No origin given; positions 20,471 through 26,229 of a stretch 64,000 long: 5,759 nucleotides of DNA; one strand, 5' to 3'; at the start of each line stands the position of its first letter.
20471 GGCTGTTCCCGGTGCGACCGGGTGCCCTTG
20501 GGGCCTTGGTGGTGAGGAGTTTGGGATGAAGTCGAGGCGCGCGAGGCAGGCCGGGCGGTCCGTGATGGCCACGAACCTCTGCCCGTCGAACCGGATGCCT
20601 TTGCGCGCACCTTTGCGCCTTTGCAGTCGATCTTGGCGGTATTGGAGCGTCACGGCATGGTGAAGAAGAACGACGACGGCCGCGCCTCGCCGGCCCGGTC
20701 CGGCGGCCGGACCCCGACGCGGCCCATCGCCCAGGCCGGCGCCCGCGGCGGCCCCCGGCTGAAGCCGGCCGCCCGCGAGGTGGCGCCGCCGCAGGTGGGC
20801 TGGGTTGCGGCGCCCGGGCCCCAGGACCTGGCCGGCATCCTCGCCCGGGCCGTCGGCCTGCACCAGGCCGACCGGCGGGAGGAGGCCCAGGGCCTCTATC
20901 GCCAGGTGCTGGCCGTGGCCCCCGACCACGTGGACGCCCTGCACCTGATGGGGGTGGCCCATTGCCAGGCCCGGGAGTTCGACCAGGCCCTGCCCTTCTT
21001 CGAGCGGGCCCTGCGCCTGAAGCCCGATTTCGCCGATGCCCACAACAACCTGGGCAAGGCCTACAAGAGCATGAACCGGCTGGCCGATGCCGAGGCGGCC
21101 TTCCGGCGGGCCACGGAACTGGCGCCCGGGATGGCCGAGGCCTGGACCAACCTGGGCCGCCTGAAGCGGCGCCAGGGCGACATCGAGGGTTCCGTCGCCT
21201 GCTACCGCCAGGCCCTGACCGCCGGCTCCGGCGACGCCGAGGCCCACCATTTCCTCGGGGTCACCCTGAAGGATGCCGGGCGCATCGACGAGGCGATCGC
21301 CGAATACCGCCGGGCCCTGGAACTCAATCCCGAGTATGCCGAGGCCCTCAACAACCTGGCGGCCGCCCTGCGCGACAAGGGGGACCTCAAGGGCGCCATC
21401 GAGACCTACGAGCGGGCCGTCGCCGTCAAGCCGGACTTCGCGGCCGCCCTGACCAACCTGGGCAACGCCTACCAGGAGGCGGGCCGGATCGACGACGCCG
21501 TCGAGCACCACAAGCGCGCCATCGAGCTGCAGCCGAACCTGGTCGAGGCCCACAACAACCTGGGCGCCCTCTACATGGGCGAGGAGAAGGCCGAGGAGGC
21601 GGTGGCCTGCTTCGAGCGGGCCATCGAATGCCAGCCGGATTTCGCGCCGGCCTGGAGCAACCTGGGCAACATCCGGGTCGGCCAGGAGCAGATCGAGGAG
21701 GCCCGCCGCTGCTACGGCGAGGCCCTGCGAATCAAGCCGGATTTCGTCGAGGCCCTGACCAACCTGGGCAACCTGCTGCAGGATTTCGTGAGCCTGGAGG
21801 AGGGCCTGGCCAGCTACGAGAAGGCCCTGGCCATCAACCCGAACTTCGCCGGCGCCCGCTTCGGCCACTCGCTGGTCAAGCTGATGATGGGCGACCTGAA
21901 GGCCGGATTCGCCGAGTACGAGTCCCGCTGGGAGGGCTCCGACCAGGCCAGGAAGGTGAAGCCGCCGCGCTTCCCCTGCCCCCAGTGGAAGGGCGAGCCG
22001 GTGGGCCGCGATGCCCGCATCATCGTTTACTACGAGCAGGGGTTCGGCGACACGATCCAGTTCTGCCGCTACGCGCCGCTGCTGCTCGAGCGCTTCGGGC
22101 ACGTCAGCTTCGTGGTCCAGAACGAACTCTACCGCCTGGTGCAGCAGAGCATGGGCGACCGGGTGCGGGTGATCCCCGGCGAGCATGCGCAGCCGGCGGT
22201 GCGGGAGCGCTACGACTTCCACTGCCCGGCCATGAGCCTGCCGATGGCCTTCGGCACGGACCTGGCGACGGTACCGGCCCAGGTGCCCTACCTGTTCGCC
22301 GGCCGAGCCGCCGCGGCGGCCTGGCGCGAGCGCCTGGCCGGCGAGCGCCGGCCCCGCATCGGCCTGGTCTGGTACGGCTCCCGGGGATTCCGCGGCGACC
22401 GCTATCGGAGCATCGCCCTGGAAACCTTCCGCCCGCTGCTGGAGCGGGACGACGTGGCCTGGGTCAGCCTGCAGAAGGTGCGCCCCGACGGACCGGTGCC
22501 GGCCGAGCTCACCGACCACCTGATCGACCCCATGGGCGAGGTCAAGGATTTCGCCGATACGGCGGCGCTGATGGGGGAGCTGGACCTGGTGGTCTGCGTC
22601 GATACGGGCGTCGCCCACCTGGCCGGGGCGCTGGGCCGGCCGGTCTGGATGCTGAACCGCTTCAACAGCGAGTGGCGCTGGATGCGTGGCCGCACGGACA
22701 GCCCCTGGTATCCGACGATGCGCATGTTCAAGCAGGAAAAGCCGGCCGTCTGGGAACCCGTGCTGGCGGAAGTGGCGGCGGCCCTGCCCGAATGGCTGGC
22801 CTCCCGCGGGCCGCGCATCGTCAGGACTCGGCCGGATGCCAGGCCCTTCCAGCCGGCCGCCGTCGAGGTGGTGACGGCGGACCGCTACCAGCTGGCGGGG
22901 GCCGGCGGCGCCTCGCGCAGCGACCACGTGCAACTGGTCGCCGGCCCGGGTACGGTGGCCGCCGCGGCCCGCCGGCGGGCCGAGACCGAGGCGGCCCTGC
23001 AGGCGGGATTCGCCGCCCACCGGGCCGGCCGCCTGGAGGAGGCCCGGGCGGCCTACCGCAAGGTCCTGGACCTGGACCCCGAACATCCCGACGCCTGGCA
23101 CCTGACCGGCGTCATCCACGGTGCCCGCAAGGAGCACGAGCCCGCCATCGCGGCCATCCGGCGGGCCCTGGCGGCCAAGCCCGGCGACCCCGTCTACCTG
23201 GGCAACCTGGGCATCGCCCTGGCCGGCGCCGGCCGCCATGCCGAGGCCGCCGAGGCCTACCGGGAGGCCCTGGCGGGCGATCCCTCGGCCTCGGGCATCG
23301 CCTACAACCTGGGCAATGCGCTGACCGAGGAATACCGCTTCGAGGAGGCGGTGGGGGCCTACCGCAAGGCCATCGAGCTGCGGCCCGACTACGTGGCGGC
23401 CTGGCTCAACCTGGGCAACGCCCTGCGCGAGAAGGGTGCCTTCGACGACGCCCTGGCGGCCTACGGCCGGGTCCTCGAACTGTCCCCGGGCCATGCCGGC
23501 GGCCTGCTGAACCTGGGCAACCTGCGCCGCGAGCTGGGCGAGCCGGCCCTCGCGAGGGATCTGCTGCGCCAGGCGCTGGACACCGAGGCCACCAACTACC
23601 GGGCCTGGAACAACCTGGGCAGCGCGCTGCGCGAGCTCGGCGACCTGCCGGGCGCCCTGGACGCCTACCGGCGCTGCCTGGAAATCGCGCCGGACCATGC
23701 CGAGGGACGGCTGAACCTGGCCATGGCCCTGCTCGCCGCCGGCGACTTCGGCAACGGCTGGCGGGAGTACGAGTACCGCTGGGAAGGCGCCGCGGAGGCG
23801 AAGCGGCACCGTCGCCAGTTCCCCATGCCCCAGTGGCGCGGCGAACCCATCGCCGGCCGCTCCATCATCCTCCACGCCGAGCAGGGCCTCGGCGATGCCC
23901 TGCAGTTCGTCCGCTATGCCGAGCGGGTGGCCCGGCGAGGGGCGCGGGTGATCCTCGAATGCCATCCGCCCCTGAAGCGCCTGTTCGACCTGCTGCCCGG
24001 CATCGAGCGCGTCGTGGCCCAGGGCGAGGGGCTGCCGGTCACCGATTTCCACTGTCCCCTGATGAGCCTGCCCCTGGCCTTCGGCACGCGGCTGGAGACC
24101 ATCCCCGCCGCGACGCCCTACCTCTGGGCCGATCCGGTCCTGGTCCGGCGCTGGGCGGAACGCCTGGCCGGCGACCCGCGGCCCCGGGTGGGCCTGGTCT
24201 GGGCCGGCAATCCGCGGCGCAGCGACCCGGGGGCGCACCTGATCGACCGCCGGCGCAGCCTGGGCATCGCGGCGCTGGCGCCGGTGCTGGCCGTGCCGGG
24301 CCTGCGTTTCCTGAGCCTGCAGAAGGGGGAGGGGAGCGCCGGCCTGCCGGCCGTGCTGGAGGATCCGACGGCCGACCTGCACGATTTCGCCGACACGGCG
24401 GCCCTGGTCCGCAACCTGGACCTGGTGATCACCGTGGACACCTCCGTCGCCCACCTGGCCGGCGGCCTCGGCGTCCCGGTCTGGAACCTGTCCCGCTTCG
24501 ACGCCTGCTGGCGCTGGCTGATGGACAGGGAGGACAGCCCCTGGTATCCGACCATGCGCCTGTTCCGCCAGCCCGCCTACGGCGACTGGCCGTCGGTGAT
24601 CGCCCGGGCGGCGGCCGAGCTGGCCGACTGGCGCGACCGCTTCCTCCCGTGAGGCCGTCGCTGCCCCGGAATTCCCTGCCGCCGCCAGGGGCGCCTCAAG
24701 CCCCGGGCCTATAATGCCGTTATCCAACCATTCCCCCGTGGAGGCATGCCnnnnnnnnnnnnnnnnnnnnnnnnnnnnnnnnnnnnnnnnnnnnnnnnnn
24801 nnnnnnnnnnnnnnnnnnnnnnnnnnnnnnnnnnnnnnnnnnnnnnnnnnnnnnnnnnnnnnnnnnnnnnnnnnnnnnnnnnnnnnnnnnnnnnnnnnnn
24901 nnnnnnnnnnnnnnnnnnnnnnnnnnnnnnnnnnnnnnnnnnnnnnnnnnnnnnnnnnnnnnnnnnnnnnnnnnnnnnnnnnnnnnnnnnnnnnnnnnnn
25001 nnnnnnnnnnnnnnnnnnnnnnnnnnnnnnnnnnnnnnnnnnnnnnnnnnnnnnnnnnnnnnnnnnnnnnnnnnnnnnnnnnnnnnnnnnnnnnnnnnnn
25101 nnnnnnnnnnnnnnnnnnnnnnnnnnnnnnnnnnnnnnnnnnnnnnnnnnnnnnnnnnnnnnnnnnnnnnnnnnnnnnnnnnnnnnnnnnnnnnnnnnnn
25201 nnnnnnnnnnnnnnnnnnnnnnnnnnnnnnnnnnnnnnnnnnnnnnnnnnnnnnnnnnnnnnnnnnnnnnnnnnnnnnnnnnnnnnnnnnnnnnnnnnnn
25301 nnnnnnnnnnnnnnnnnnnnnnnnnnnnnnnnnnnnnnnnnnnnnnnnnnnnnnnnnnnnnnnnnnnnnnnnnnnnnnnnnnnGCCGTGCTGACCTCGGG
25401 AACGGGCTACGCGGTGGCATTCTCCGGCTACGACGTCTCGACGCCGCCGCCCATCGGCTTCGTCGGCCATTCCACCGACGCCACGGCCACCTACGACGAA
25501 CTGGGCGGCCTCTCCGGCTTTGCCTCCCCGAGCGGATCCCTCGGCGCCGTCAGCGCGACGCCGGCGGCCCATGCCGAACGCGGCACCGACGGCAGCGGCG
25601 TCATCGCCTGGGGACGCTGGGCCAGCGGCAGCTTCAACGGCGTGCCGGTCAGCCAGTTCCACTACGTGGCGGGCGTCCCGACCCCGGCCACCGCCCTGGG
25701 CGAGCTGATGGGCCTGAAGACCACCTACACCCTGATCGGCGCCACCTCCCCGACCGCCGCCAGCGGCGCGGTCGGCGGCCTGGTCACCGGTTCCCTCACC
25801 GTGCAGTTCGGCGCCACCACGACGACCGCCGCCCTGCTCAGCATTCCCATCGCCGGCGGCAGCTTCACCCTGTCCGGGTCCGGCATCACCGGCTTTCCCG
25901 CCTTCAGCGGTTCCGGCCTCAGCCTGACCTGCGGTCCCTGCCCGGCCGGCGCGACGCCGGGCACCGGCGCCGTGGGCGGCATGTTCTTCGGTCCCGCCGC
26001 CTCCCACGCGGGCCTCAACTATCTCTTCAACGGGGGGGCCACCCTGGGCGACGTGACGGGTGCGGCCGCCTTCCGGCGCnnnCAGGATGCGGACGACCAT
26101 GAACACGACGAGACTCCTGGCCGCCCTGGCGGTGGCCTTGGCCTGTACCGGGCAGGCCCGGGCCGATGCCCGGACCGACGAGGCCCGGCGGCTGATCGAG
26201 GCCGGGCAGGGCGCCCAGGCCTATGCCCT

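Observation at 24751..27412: FecR-domain secreted protein coupled to a Slam-like (TPR + DUF560 barrel) outer-membrane protein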

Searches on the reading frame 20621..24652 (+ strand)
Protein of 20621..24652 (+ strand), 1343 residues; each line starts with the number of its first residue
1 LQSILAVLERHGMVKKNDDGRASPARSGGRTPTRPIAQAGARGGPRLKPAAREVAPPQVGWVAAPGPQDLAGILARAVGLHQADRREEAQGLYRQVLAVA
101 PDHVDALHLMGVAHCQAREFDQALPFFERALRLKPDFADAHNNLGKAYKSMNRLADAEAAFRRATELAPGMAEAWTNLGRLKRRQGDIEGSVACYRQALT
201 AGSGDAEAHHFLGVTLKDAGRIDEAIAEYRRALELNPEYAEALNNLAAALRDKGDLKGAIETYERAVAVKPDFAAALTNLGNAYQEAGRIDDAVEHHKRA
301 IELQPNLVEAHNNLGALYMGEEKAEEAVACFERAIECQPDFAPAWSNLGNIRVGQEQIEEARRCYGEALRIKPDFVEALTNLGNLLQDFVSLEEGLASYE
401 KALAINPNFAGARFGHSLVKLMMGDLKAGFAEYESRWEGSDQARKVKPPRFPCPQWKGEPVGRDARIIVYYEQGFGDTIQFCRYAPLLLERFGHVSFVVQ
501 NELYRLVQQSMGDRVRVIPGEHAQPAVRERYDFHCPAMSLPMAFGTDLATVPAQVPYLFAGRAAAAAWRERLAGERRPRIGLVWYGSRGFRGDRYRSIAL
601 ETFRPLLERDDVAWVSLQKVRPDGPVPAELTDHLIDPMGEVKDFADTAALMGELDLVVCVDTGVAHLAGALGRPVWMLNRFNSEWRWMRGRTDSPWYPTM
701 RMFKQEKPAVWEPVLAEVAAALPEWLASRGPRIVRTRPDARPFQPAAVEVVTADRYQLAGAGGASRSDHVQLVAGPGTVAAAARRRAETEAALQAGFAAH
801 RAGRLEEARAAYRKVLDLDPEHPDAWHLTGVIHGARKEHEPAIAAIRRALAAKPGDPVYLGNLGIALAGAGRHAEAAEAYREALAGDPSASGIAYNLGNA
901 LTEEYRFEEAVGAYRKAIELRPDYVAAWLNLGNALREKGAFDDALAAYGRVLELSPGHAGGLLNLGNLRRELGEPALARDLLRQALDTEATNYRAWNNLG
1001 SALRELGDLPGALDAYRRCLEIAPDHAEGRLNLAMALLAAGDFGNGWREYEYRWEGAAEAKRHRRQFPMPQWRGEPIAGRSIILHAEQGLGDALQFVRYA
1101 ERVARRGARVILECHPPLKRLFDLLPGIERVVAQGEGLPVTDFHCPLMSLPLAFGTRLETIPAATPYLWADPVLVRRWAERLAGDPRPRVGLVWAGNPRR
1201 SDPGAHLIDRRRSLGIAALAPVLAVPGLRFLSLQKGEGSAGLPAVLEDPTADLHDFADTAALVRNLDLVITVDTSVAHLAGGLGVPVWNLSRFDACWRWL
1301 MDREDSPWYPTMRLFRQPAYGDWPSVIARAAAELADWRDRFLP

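Call 3: search_protein_families(library=pfam, proteins=[window:20621-24652:+], max_evalue=0.1)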
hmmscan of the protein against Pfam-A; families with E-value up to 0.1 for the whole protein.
window:20621-24652:+ (1343 aa): 38 families (the best 25 are shown)
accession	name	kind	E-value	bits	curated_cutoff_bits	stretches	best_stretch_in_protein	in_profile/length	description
PF00515.34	TPR_1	-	4.3e-109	352.8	27.8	14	274-306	1-33/34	Tetratricopeptide repeat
PF13414.12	TPR_11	-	1.1e-99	326.3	26.8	13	249-288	3-42/42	TPR repeat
PF07719.23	TPR_2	-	7.7e-95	303.7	27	13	206-239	1-34/34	Tetratricopeptide repeat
PF13181.12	TPR_8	-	4.3e-83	266.9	25.7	11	206-238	1-33/34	Tetratricopeptide repeat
PF13431.12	TPR_17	-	3.1e-81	261.4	24.4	8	229-260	2-33/34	Tetratricopeptide repeat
PF13432.12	TPR_16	-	8.2e-69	227.9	32.7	9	215-268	6-59/65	Tetratricopeptide repeat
PF13424.12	TPR_12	-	1.6e-60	201.7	30.1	12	239-304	2-75/77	Tetratricopeptide repeat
PF14559.12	TPR_19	-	5.3e-59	196.9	25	11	218-275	3-60/68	Tetratricopeptide repeat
PF13428.12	TPR_14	-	2.5e-55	179.6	23.5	13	994-1034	2-42/44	Tetratricopeptide repeat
PF13176.12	TPR_7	-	6.9e-46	150.9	27.9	5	106-139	1-34/36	Tetratricopeptide repeat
PF13374.12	TPR_10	-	2.1e-39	132.8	27.5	5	274-303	2-31/42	Tetratricopeptide repeat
PF23914.1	TPR_CcmH_CycH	-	1.1e-33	116.7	42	6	982-1042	39-99/158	Cytochrome c-type biogenesis protein H TPR domain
PF13371.12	TPR_9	-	2.4e-26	92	35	5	314-374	1-61/73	Tetratricopeptide repeat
PF13174.12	TPR_6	-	9.6e-25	85.9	26.3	0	790-821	1-32/33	Tetratricopeptide repeat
PF24575.1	TPR_Slam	-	2.6e-20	73.2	35.2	1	865-910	55-100/104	Surface lipoprotein assembly modifier, N-terminal TPR repeats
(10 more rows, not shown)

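Call 4: search_protein_families(library=ncbifam, proteins=[window:20621-24652:+], max_evalue=0.1)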
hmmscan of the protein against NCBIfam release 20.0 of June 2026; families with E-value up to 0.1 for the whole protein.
window:20621-24652:+ (1343 aa): 49 families (the best 25 are shown)
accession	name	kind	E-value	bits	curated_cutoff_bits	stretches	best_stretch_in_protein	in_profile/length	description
TIGR02917.1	PEP_TPR_lipo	equivalog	8.5e-70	235.7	312.2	4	86-312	413-639/899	XrtA/PEP-CTERM system TPR-repeat protein PrsT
NF040959.1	MamA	equivalog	2e-69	233.1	200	6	204-336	69-201/204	magnetosome protein MamA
NF033762.1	social_mot_Tgl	equivalog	6.9e-64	215.6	225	7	206-295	31-121/252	social motility TPR repeat lipoprotein Tgl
TIGR02521.1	type_IV_pilW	equivalog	9.4e-54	182.4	154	5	246-385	37-178/234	type IV pilus biogenesis/stability protein PilW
NF033920.0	C39_PA2778_fam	equivalog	7.1e-45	153.4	150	8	73-169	159-255/255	PA2778 family cysteine peptidase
NF033758.1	gliding_GltE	equivalog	2.7e-39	135.3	225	4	158-417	72-331/411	adventurous gliding motility TPR repeat lipoprotein GltE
TIGR02552.1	LcrH_SycD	equivalog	1.2e-33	115.7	104.8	6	68-176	16-123/136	SycD/LcrH family type III secretion system chaperone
NF008391.2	PRK11189.1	equivalog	1.5e-33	116.6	250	7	89-160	84-155/297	lipoprotein NlpI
NF002725.1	PRK02603.1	equivalog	8.3e-28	97.5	143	5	252-323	47-121/173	photosystem I assembly protein Ycf3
NF047507.1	TPR_BatC_Lepto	exception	4.4e-26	91.7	175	1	249-323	67-145/214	TPR repeat-containing protein BatC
TIGR03939.1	PGA_TPR_OMP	equivalog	2.9e-23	82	366.65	4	907-1037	69-198/800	poly-beta-1,6 N-acetyl-D-glucosamine export porin PgaA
TIGR00990.1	3a0801s09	subfamily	5.3e-23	81.5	757.25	4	805-951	310-459/615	mitochondrial import receptor subunit TOM70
NF008757.0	PRK11788.1-5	equivalog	2.3e-22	79.7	363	3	222-410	51-248/388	lipopolysaccharide assembly protein LapB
NF053607.1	CHU_0125_OmpA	equivalog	2.4e-21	75.9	620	4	252-338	31-117/639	CHU_0125 family OmpA-like outer membrane integrity protein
NF052415.1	T3SS_chap_SctY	equivalog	8.1e-21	74.5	70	4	82-164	18-103/106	type III secretion apparatus assembly chaperone SctY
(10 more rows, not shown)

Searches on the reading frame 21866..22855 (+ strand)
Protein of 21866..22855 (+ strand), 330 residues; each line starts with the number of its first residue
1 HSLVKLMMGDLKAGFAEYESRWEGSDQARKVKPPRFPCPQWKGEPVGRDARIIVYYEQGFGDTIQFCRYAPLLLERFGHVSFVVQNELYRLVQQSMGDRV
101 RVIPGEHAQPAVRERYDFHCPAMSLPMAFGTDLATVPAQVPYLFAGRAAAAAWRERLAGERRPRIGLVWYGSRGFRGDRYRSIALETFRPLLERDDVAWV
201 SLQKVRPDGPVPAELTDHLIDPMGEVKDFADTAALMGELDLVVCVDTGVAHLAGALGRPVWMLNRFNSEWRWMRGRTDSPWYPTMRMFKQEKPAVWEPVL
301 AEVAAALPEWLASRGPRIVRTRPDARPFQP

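Call 90: search_protein_families(library=pfam, proteins=[window:21866-22855:+], max_evalue=0.01)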
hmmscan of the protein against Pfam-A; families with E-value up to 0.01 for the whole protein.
window:21866-22855:+ (330 aa): 1 family
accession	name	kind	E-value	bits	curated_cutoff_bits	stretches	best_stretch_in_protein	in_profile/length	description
PF01075.23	Glyco_transf_9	-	6e-07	29.5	22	1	229-260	174-205/247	Glycosyltransferase family 9 (heptosyltransferase)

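Call 91: search_solved_structures(query=window:21866-22855:+, max_evalue=1)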
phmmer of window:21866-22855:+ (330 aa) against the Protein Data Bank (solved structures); distinct sequences matched with E-value up to 1: 1.
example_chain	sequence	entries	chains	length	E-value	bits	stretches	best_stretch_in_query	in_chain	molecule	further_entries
8hjw_A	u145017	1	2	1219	0.36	13.5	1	135-196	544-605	Short-chain dehydrogenase/reductase SDR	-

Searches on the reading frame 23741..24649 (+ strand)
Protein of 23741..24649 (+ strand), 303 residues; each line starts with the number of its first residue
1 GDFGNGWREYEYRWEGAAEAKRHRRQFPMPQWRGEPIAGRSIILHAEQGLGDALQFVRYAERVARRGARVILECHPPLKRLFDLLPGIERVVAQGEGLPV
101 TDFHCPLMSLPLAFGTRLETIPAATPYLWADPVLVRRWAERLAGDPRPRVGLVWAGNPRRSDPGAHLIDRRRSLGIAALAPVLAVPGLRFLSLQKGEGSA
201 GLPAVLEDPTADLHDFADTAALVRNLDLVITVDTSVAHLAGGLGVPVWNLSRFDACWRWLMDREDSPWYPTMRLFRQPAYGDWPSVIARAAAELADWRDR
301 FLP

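Call 90: search_protein_families(library=pfam, proteins=[window:23741-24649:+], max_evalue=0.01)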
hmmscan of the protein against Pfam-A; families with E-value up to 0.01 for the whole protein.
window:23741-24649:+ (303 aa): 1 family
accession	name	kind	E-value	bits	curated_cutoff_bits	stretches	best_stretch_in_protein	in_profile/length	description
PF01075.23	Glyco_transf_9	-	0.0016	18.2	22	1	216-247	174-205/247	Glycosyltransferase family 9 (heptosyltransferase)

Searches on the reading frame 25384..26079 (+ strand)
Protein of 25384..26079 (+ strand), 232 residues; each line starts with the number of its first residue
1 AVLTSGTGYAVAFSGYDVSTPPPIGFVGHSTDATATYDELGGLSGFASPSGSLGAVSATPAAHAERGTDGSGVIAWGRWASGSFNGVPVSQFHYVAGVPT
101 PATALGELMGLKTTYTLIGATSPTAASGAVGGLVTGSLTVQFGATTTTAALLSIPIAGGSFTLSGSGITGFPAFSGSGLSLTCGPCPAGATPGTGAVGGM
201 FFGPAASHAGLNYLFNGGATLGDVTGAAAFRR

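Call 69: find_homologous_proteins(query=A5, max_evalue=0.001)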
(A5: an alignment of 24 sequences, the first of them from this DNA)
Query A5 (24 sequences) (232 aa, profile of the alignment): 7 proteins with E <= 0.001 among 8000 candidates.
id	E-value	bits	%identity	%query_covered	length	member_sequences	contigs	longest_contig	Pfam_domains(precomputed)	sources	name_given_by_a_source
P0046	4.4e-57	211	38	99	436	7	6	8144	PF04773.19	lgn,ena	-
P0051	5.0e-56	208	36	99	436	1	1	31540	PF04773.19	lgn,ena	-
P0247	1.8e-52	196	35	87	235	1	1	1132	-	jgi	-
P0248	2.4e-52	196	37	99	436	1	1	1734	PF04773.19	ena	-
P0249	8.8e-48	181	40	99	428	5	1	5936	PF04773.19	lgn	-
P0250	4.9e-36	142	37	69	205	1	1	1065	-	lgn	-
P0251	2.7e-26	110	36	60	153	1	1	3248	-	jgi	jgi:hypothetical protein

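Call 76: search_protein_representatives(alignment_id=A5)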
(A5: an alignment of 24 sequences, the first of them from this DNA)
Query: 24 sequences, 217 profile positions. Proteins with E-value up to 0.001 (for the whole library): 2130; up to 1e-10: 1483; up to 1e-30: 400. The best 150 are listed.
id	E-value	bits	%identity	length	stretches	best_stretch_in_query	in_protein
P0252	6.7e-150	512.8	-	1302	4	6-216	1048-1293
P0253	4.6e-119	412.0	-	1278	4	21-217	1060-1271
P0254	1.3e-100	351.6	-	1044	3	21-216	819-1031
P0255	2.1e-91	321.5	-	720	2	1-215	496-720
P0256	3.9e-90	317.4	-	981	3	14-215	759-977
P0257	5.6e-87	307.1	-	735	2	10-215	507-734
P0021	4.5e-86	304.1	-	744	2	1-216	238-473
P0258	3.3e-84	298.0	-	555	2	5-216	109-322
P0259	1.2e-82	292.9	-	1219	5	44-216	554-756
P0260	2.7e-81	288.5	-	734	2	4-215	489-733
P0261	6.7e-80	283.9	-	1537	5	32-215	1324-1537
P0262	2.8e-79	281.9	-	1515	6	6-215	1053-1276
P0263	1.1e-78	280.0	-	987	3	48-215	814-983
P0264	9.9e-72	257.2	-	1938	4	15-214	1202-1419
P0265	1.0e-70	253.9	-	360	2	16-217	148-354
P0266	5.5e-70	251.5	-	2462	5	23-213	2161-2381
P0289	7.6e-57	208.6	-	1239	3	44-214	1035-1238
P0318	2.5e-51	190.6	-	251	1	1-215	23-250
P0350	2.9e-46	174.0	-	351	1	1-215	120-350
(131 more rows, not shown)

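Call 77: search_protein_families(library=pfam, proteins=[P0252, P0254, P0255, P0258, P0264, P0266, P0265, P0318, P0350], max_evalue=0.001)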
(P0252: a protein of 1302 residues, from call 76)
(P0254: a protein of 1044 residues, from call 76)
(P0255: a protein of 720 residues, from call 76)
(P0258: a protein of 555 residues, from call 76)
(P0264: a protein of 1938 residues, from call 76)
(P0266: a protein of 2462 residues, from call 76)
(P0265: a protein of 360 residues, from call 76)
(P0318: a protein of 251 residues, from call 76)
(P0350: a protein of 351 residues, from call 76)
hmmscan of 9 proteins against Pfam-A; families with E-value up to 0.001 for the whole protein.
P0252 (1302 aa): 1 family
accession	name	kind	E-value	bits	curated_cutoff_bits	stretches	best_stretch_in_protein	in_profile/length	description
PF04773.18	FecR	-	1.7e-13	51.2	24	1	64-166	1-96/97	FecR protein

P0254 (1044 aa): 1 family
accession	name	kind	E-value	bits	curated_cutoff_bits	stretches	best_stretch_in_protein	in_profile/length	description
PF04773.18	FecR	-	9.9e-11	42.4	24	1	63-164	1-96/97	FecR protein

P0255 (720 aa): 1 family
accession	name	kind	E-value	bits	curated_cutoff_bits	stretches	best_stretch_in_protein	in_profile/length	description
PF04773.18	FecR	-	1.3e-11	45.2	24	1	64-163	3-96/97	FecR protein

P0258 (555 aa): 0 families

P0264 (1938 aa): 2 families
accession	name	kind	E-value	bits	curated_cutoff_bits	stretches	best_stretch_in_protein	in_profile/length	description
PF02899.23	Phage_int_SAM_1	-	1.9e-09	38.1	22.3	0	838-883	19-62/83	Phage integrase, N-terminal SAM-like domain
PF25195.1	DPC2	-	1.3e-06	29.2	70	0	360-420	17-79/105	Diatom pyrenoid component 2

P0266 (2462 aa): 1 family
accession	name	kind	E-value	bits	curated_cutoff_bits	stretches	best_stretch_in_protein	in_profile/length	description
PF02899.23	Phage_int_SAM_1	-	4.1e-05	24.2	22.3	0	734-772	20-56/83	Phage integrase, N-terminal SAM-like domain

P0265 (360 aa): 0 families

P0318 (251 aa): 0 families

P0350 (351 aa): 0 families

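Call 80: find_encoding_contigs(protein=P0289, flank=5000, max_places=4)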
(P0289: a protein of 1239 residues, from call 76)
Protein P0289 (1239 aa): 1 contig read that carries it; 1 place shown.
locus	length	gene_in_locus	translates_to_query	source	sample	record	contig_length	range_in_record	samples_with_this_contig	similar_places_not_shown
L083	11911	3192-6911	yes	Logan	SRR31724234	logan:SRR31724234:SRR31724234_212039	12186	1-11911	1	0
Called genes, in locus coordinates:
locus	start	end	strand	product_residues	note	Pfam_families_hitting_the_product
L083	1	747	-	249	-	?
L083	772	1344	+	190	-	-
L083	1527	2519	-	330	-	PF13529:Peptidase_C39_2, PF13428:TPR_14 (faint), PF13432:TPR_16 (weak)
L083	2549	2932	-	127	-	PF20332:DUF6627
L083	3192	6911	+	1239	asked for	PF13432:TPR_16, PF14559:TPR_19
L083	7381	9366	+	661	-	PF03928:HbpS-like (weak)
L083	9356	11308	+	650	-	-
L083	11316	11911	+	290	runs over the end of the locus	?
